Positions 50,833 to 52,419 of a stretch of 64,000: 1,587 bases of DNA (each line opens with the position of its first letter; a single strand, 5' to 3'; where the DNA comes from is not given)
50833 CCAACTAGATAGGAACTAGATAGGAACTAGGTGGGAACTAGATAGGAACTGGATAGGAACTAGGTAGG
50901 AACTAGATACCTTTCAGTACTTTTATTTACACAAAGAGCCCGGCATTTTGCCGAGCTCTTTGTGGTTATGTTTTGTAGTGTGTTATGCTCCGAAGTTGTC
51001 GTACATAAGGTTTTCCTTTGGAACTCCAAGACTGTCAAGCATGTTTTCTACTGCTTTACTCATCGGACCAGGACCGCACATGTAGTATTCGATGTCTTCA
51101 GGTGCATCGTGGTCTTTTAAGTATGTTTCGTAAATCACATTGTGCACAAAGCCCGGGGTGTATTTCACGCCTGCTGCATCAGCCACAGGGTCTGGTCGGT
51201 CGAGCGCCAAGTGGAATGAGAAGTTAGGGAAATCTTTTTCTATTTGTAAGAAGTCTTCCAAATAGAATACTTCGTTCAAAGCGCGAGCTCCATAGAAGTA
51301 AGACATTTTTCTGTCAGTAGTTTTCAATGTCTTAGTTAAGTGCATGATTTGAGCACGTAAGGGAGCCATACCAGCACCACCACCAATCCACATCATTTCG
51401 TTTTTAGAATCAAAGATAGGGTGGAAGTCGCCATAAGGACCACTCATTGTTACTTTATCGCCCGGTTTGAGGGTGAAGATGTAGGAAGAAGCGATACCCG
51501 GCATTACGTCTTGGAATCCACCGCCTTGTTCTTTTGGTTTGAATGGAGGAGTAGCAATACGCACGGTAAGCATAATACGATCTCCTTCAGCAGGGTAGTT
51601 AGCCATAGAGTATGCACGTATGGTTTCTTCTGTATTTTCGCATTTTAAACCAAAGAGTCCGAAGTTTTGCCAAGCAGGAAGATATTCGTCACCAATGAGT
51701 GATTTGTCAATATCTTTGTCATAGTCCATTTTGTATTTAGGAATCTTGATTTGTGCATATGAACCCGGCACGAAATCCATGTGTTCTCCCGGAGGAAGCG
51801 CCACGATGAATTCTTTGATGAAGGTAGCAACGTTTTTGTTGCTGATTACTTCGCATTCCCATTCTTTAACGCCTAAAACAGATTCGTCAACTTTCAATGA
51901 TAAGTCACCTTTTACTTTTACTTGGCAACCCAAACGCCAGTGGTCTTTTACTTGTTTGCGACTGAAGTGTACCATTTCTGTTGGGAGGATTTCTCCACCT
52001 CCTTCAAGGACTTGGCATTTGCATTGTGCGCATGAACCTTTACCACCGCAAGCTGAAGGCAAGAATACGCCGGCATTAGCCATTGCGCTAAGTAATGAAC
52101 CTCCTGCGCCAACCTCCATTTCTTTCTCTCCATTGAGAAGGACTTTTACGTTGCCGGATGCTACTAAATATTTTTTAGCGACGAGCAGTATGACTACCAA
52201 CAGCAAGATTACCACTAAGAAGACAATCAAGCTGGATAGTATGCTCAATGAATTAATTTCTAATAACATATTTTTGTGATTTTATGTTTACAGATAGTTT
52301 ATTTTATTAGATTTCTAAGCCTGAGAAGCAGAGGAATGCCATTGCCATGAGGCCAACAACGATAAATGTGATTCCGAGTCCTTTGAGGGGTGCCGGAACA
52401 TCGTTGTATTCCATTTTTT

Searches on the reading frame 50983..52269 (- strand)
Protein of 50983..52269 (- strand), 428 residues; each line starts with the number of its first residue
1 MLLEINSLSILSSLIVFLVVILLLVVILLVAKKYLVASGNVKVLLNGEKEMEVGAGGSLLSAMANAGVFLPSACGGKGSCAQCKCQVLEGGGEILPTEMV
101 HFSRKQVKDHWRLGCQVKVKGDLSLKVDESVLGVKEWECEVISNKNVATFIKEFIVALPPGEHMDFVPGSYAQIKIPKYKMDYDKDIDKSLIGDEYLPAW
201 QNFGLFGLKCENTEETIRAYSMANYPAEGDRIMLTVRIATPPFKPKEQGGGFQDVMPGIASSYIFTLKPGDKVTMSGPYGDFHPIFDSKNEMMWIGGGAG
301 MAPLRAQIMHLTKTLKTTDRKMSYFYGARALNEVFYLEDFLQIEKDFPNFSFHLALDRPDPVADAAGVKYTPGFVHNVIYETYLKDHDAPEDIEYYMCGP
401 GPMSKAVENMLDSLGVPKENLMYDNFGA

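Call 39: find_encoding_contigs(protein=window:50983-52269:-, flank=1500, max_places=10)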
Protein window:50983-52269:- (428 aa): 6 contigs read that carry it; 1 place shown.
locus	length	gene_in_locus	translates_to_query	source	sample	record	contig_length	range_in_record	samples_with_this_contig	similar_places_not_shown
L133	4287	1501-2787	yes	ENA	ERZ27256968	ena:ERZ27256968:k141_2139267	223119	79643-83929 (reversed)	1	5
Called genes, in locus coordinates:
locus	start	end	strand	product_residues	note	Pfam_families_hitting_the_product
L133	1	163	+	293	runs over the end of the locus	PF21349:RUBY_RBDX, PF04205:FMN_bind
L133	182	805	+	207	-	PF02508:Rnf-Nqr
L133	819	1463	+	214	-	PF02508:Rnf-Nqr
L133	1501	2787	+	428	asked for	-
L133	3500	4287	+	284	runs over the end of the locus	-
